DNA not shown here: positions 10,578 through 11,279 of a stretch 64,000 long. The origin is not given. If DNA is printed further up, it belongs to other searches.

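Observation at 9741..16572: Tightly coupled dehydrogenase / PTPS-like / glycosyltransferase / methyltransferase operon fused to a RibD-C reductase and an extended GTP cyclohydrolase II: candidate undescribed pteridine-type pathway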

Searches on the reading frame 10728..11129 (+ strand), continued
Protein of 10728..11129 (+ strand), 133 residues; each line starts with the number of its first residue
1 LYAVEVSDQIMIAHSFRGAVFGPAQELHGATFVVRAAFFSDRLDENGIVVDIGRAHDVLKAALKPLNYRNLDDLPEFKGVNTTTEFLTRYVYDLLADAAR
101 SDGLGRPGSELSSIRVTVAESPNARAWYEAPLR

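Call 65: search_protein_families(library=pfam, proteins=[L012:1801-2826:+, L012:2857-3552:-, L012:4440-5321:-, L012:5344-7119:-, L012:7119-8942:-, L012:11479-12294:-, L012:13029-14036:-, L012:14114-14743:+, L012:14754-15920:+, L012:15967-16869:+], max_evalue=0.0001)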
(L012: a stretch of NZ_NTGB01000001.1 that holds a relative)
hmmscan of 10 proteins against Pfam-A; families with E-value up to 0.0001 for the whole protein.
L012:1801-2826:+ (341 aa): 1 family
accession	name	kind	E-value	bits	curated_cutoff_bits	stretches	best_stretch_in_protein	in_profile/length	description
PF03401.19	TctC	-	1.8e-65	221.7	27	1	63-330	2-267/274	Tripartite tricarboxylate transporter family receptor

L012:2857-3552:- (231 aa): 1 family
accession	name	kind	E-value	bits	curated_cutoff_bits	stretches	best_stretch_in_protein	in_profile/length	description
PF19570.5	DUF6088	-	8.5e-29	100.9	25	1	16-169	3-156/172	Family of unknown function (DUF6088)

L012:4440-5321:- (293 aa): 0 families

L012:5344-7119:- (591 aa): 3 families
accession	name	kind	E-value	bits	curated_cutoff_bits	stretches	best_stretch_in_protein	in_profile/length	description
PF00664.28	ABC_membrane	-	6.7e-37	128.1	28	1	23-296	3-272/274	ABC transporter transmembrane region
PF00005.33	ABC_tran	-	5.5e-34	118.1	25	1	361-509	2-137/137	ABC transporter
PF02463.25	SMC_N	-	4.5e-07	30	40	1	223-550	130-210/220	RecF/RecN/SMC N terminal domain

L012:7119-8942:- (607 aa): 2 families
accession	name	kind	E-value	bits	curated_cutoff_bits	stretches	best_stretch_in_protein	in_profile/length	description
PF13632.12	Glyco_trans_2_3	-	1.6e-16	61.2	27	1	216-411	3-194/198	Glycosyl transferase family group 2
PF13641.12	Glyco_tranf_2_3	-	4.5e-08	33.8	27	1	136-365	17-229/230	Glycosyltransferase like family 2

L012:11479-12294:- (271 aa): 1 family
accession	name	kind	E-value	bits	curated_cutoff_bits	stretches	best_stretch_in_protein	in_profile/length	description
PF01872.23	RibD_C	-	2.5e-35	122.5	24.1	1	59-256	4-196/197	RibD C-terminal domain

L012:13029-14036:- (335 aa): 1 family
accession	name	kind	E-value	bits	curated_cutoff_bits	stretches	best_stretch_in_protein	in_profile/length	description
PF03401.19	TctC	-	8.3e-66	222.7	27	1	59-329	1-271/274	Tripartite tricarboxylate transporter family receptor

L012:14114-14743:+ (209 aa): 6 families
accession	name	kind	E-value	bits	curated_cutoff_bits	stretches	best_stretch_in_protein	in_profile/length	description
PF02798.26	GST_N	-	9e-13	48.8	20.9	1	4-76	3-75/76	Glutathione S-transferase, N-terminal domain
PF13409.12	GST_N_2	-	4.4e-10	40.5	25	1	13-77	3-69/70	Glutathione S-transferase, N-terminal domain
PF00043.30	GST_C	-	6.9e-10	39.5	20.7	1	113-198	8-93/93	Glutathione S-transferase, C-terminal domain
PF13417.12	GST_N_3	-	5.8e-09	36.6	22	1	10-81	5-73/75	Glutathione S-transferase, N-terminal domain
PF13410.11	GST_C_2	-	3.9e-07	30.5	24.9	1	128-192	1-68/69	Glutathione S-transferase, C-terminal domain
PF14497.11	GST_C_3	-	3.7e-05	24.3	21.6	1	133-203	26-100/104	Glutathione S-transferase, C-terminal domain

L012:14754-15920:+ (388 aa): 1 family
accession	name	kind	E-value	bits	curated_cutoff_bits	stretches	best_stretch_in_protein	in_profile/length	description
PF13378.12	MR_MLE_C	-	3.1e-36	125.6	29.4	1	165-374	2-214/219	Enolase C-terminal domain-like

L012:15967-16869:+ (300 aa): 2 families
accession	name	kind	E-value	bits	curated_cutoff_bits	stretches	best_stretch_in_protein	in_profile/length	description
PF07859.19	Abhydrolase_3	-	2.3e-41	142.3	25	1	79-271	1-209/210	alpha/beta hydrolase fold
PF20434.5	BD-FAE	-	1e-10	41.9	26.8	1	75-170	12-111/215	BD-FAE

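Call 67: search_protein_families(library=ncbifam, proteins=[L012:5344-7119:-], max_evalue=0.00001)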
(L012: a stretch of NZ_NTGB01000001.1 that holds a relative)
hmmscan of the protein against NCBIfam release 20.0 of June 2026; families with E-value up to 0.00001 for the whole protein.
L012:5344-7119:- (591 aa): 187 families (the best 25 are shown)
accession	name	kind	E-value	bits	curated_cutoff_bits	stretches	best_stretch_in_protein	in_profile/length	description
NF010178.0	PRK13657.1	equivalog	7.4e-245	813.9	733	1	1-580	1-571/588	glucan ABC transporter ATP-binding protein/ permease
TIGR01192.1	chvA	subfamily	3.7e-168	560.8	585.4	1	1-584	1-574/585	glucan export ABC transporter ATP-binding protein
TIGR02203.1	MsbA_lipidA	equivalog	6.6e-113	378.2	602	1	23-579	15-569/572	lipid A export permease/ATP-binding protein MsbA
NF052233.1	CphA_assoc_ABC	equivalog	2e-104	350.5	880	1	85-581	254-745/766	cyanophycin metabolism-associated ABC transporter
TIGR02204.1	MsbA_rel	hypoth_equivalog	8.2e-101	338.4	780.4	1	106-580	99-576/576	ABC transporter, permease/ATP-binding protein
NF045513.1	HepA_fam_ABC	equivalog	3.6e-94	316.3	725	1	81-579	115-609/610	heterocyst formation ABC transporter subunit HepA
TIGR00958.1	3a01208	subfamily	1.2e-92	311.3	874.6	1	8-574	150-709/711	antigen peptide transporter 2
NF008381.0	PRK11176.1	equivalog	1e-87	294.9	867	1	100-581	100-581/582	lipid A ABC transporter ATP-binding protein/permease MsbA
TIGR03797.1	NHLM_micro_ABC2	equivalog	2.7e-86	290.6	709.4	1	24-579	141-685/686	NHLP bacteriocin export ABC transporter permease/ATPase subunit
TIGR03375.1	type_I_sec_LssB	subfamily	5.1e-85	286.2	693.1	1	153-566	275-689/696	type I secretion system permease/ATPase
TIGR01846.1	type_I_sec_HlyB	subfamily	6.2e-85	285.9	725.55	1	106-580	220-693/694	type I secretion system permease/ATPase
TIGR03796.1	NHLM_micro_ABC1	equivalog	1.9e-80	271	853.3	1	99-576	228-709/710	NHLP family bacteriocin export ABC transporter peptidase/permease/ATPase subunit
TIGR02857.1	CydD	equivalog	1.6e-76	258.4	435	1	24-551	8-529/529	thiol reductant ABC exporter subunit CydD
NF008364.0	PRK11160.1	equivalog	1.7e-75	254.8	630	1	106-577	101-573/575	heme ABC transporter ATP-binding protein/permease CydC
TIGR01193.1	bacteriocin_ABC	subfamily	2.5e-72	244.5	523.85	1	23-576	160-706/708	peptide cleavage/export ABC transporter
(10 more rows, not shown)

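Call 75: search_dna_similar(query=window:10728-11126:+, collection=plasmids, mode=protein, max_evalue=1e-15, max_rows=25, rows=spread)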
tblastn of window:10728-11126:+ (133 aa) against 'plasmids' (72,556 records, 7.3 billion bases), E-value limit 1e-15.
Records with a match: 21; places in all: 22; records where one place covers at least 80% of the query: 21.
Best place of each record, by identity: 60-80% 2; <60% 19.
By first word of the organism name: Streptomyces 7; Rhizobium 3; Methylosinus 2; Allorhizobium 1; Peteryoungia 1; Agrobacterium 1; Neorhizobium 1; Palleronia 1; Rhodobacteraceae 1; Candidatus 1; and 2 more.
By predicted mobility (MOB-suite, as given by PLSDB): non-mobilizable 15; mobilizable 5; conjugative 1.
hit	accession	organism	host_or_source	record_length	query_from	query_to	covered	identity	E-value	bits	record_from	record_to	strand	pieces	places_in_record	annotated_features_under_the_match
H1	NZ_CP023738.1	Methylosinus trichosporium OB3b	isolate,soil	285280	1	132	99%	64.4%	7e-44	159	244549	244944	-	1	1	6-carboxytetrahydropterin synthase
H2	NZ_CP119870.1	Methylosinus trichosporium OB3b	Whole Organism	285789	1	132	99%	64.4%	7e-44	159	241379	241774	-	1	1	6-carboxytetrahydropterin synthase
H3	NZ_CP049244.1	Allorhizobium pseudoryzae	cell culture,soil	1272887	1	132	99%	57.9%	3e-39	146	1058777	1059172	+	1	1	none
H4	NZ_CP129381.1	Rhizobium sp. SSA_523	single cell,Sea water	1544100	1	132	99%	56.1%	1e-38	144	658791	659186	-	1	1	none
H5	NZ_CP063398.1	Rhizobium sp. SL42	Amphicarpaea bracteata,Whole ...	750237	1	132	99%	55.6%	5e-38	142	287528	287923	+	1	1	6-carboxytetrahydropterin synthase | glycosyltransferase family 4 protein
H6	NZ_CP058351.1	Peteryoungia desertarenae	Pure culture,Saline Desert Soil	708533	1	132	99%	54.5%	7e-38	142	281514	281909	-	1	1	6-carboxytetrahydropterin synthase | glycosyltransferase family 4 protein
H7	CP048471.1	Agrobacterium tumefaciens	walnut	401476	1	132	99%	54.5%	1e-36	138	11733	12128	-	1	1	6-carboxytetrahydropterin synthase | glycosyltransferase family 4 protein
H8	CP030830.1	Neorhizobium sp. NCHU2750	Rosa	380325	1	132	99%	53.0%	4e-38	142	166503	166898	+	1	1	6-pyruvoyl tetrahydropterin synthase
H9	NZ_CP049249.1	Rhizobium rhizoryzae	cell culture,soil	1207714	1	132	99%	53.0%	2e-37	140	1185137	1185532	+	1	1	none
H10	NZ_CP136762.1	Palleronia sp. LCG004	cell culture,Intertidal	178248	1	132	99%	52.3%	4e-38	143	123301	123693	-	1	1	6-carboxytetrahydropterin synthase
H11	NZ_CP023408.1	Streptomyces fungicidicus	Pig,cell culture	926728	1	132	99%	51.5%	9e-34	130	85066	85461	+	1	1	6-carboxytetrahydropterin synthase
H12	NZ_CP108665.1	Streptomyces globisporus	-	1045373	1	132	99%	51.5%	2e-31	124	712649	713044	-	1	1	record has no annotation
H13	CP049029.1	Rhodobacteraceae bacterium SC52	Apostichopus japonicus,pure ...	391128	1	132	99%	50.8%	1e-35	135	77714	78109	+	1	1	6-carboxytetrahydropterin synthase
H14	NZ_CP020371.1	Candidatus Thiodictyon syntrophicum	meromictic lake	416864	1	132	99%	49.2%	2e-31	124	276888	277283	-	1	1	6-carboxytetrahydropterin synthase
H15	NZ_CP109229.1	Streptomyces anthocyanicus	-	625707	1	128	96%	50.0%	9e-29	116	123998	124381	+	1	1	6-carboxytetrahydropterin synthase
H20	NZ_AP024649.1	Arthrobacter sp. StoSoilB13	-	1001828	1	132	99%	43.9%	1e-21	96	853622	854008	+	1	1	none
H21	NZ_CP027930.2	Microbacterium sp. SGAir0570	whole organism,air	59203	1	129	97%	41.9%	8e-22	96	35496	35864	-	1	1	6-carboxytetrahydropterin synthase | glycosyltransferase family 4 protein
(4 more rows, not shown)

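Call 76: get_annotated_region(hit=H1, flank=9000)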
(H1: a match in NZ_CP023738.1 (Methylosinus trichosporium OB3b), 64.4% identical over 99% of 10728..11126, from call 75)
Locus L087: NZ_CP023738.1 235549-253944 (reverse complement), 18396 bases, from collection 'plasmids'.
description: Methylosinus trichosporium OB3b plasmid pOB3b1, complete sequence
organism: Methylosinus trichosporium OB3b (NCBI taxid 595536)
taxonomy: Bacteria; Pseudomonadota; Alphaproteobacteria; Hyphomicrobiales; Methylocystaceae; Methylosinus; Methylosinus trichosporium; Methylosinus trichosporium OB3b
host: -; source: isolate,soil; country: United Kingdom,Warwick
typing (MOB-suite, as given by PLSDB): non-mobilizable
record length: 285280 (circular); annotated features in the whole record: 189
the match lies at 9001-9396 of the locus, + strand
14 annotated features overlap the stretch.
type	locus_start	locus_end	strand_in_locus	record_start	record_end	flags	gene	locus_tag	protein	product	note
CDS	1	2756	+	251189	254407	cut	-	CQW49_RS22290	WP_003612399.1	efflux RND transporter permease subunit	-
CDS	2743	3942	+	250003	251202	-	-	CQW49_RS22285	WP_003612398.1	efflux RND transporter periplasmic adaptor subunit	GO:0006810 - transport [Evidence IEA]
CDS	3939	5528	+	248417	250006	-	-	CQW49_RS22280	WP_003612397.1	efflux transporter outer membrane subunit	GO:0006810 - transport [Evidence IEA]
CDS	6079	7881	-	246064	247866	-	mdoH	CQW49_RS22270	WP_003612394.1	glucans biosynthesis glucosyltransferase MdoH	-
CDS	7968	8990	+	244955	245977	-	-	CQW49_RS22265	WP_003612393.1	zinc-binding alcohol dehydrogenase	-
CDS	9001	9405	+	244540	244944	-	-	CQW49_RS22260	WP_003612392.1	6-carboxytetrahydropterin synthase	GO:0008616 - queuosine biosynthetic process [Evidence IEA]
CDS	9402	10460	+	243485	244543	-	-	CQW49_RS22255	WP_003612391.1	glycosyltransferase family 4 protein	-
CDS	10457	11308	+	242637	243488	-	-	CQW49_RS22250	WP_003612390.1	hypothetical protein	-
CDS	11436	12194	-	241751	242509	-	-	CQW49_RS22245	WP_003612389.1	RibD family protein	-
CDS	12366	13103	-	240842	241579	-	-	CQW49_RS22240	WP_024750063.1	ABC transporter ATP-binding protein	-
CDS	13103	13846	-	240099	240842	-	-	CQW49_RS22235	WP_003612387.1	ABC transporter permease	-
CDS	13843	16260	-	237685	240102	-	-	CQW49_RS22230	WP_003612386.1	DUF3604 domain-containing protein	-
CDS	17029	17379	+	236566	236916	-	-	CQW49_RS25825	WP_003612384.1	hypothetical protein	-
CDS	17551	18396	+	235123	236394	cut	soxC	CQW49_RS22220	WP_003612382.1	sulfite dehydrogenase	-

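Call 77: get_annotated_region(hit=H7, flank=9000)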
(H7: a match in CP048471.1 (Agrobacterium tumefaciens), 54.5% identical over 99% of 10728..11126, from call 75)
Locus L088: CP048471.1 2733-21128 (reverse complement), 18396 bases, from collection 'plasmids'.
description: Agrobacterium tumefaciens strain Yub001 plasmid pAt, complete sequence
organism: Agrobacterium tumefaciens (NCBI taxid 358)
taxonomy: Bacteria; Pseudomonadota; Alphaproteobacteria; Hyphomicrobiales; Rhizobiaceae; Agrobacterium; Agrobacterium tumefaciens
host: -; source: walnut; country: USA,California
typing (MOB-suite, as given by PLSDB): non-mobilizable; mating-pair formation MPF_T
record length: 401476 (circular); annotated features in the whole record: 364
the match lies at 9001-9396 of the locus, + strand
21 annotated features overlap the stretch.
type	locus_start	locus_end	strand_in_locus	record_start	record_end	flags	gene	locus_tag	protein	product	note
CDS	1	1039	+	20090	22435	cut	-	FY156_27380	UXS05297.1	calcium-binding protein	-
CDS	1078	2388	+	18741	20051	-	-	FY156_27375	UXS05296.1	HlyD family type I secretion periplasmic adaptor subunit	-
CDS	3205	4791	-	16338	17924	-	-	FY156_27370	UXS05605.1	sulfatase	-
CDS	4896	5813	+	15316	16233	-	-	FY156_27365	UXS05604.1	flippase-like domain-containing protein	-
CDS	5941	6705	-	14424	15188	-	-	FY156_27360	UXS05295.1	CDP-alcohol phosphatidyltransferase family protein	-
CDS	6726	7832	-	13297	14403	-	ribA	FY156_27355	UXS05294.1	GTP cyclohydrolase II RibA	-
CDS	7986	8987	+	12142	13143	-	-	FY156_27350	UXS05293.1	zinc-binding alcohol dehydrogenase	-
CDS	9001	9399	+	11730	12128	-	-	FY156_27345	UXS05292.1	6-carboxytetrahydropterin synthase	-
CDS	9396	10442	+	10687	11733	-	-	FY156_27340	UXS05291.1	glycosyltransferase family 4 protein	-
CDS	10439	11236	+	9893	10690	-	-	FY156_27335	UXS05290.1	class I SAM-dependent methyltransferase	-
CDS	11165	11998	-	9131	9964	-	-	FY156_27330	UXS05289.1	RibD family protein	-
CDS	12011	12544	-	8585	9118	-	-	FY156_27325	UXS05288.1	cytochrome b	-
CDS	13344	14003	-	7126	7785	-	-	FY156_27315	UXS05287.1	porin family protein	-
CDS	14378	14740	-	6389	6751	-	-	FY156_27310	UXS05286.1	hypothetical protein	-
CDS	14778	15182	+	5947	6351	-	-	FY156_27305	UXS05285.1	hypothetical protein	-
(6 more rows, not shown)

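Call 78: get_annotated_region(hit=H14, flank=9000)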
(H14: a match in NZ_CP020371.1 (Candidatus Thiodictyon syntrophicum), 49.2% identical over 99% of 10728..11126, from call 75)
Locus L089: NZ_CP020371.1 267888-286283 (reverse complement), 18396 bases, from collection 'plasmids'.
description: Candidatus Thiodictyon syntrophicum strain Cad16T plasmid pTs417, complete sequence
organism: Candidatus Thiodictyon syntrophicum (NCBI taxid 1166950)
taxonomy: Bacteria; Pseudomonadota; Gammaproteobacteria; Chromatiales; Chromatiaceae; Thiodictyon; Candidatus Thiodictyon syntrophicum
host: -; source: meromictic lake; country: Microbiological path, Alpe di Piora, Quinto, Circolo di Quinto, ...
typing (MOB-suite, as given by PLSDB): non-mobilizable
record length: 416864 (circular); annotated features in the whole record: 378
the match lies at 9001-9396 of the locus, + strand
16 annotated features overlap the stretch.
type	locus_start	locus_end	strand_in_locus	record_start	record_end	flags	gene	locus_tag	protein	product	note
CDS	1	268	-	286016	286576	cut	-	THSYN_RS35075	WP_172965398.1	hypothetical protein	-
CDS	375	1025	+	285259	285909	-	-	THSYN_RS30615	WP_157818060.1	ATP-binding cassette domain-containing protein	-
CDS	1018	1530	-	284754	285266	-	-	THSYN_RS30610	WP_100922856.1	hypothetical protein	-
CDS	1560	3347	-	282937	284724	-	-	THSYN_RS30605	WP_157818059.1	solute carrier family 23 protein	GO:0055085 - transmembrane transport [Evidence IEA]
CDS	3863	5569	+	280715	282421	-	-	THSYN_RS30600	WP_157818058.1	solute carrier family 23 protein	GO:0055085 - transmembrane transport [Evidence IEA]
CDS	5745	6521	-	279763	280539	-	-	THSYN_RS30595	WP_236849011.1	ABC transporter ATP-binding protein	-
CDS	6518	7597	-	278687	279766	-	-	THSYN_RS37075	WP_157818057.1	transposase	-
CDS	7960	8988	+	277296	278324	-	-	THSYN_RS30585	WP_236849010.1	zinc-binding alcohol dehydrogenase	-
CDS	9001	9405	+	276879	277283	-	-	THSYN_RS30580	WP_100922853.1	6-carboxytetrahydropterin synthase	GO:0008616 - queuosine biosynthetic process [Evidence IEA]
CDS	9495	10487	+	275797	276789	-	-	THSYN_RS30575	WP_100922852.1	glycosyltransferase family 4 protein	-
CDS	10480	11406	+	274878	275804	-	-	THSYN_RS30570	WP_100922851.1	class I SAM-dependent methyltransferase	-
CDS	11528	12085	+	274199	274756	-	-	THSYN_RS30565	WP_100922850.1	cytochrome b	GO:0022904 - respiratory electron transport chain [Evidence IEA]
CDS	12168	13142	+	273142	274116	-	-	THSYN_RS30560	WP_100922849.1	RibD family protein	-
CDS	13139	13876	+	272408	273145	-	-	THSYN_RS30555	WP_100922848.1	CDP-alcohol phosphatidyltransferase family protein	GO:0008654 - phospholipid biosynthetic process [Evidence IEA]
CDS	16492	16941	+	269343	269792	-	-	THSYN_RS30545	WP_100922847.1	single-stranded DNA-binding protein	-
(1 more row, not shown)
